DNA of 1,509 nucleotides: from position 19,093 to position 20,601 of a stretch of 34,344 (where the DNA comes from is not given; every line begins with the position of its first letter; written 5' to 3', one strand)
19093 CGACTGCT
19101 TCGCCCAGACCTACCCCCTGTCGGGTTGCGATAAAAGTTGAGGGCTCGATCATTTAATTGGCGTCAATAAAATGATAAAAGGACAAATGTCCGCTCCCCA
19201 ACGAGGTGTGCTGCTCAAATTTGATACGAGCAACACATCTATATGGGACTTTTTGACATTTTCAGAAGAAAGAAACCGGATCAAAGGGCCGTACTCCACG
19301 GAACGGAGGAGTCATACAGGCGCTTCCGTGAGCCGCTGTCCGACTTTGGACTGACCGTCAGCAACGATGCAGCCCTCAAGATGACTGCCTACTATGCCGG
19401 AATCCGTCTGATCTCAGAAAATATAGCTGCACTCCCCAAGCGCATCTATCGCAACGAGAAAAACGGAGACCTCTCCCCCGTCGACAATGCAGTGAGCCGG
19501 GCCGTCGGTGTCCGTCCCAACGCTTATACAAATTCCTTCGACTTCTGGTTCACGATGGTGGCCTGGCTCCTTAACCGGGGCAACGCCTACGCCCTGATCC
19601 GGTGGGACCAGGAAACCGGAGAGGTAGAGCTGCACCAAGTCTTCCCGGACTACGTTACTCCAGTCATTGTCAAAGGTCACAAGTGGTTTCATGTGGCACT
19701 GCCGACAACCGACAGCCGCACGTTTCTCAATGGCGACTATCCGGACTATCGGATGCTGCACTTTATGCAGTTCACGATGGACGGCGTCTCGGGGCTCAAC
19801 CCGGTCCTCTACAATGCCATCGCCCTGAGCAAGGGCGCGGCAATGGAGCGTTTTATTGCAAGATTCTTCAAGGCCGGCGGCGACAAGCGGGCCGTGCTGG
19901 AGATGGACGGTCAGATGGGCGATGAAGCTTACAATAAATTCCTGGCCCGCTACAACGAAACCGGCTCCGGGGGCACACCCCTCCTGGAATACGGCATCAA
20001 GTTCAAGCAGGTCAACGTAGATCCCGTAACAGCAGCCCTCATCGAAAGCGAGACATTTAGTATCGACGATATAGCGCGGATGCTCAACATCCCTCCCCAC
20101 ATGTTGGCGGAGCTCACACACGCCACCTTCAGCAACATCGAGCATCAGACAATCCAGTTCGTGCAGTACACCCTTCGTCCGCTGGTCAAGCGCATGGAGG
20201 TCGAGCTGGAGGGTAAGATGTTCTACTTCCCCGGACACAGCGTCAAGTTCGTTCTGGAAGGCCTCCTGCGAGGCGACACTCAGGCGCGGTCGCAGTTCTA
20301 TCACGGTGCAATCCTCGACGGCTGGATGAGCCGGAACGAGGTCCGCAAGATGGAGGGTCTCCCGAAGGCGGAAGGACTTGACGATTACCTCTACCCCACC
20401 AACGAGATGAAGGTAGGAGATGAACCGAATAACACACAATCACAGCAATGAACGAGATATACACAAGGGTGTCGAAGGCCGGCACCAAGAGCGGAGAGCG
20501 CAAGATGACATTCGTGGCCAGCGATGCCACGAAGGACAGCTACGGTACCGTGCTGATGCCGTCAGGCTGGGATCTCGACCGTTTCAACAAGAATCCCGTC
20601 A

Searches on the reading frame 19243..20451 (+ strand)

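Call 58: search_protein_families(library=phrogs, proteins=[window:19243-20451:+], max_evalue=0.0001)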
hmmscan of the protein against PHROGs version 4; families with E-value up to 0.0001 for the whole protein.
window:19243-20451:+ (402 aa): 6 families
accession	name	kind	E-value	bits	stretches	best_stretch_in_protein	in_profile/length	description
phrog_12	-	head and packaging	2.6e-95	321.8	1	1-394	48-440/646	portal protein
phrog_5929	-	head and packaging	2.1e-48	165.6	1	200-396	3-207/228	portal protein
phrog_2662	-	head and packaging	3.4e-47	162.5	1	39-399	59-433/717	portal protein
phrog_11323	-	unknown function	1.1e-29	104.2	1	287-395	1-113/130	-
phrog_2271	-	head and packaging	2.6e-19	69.4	1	30-381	32-391/859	portal protein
phrog_21454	-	unknown function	2.2e-07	31.4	1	221-381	4-168/320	-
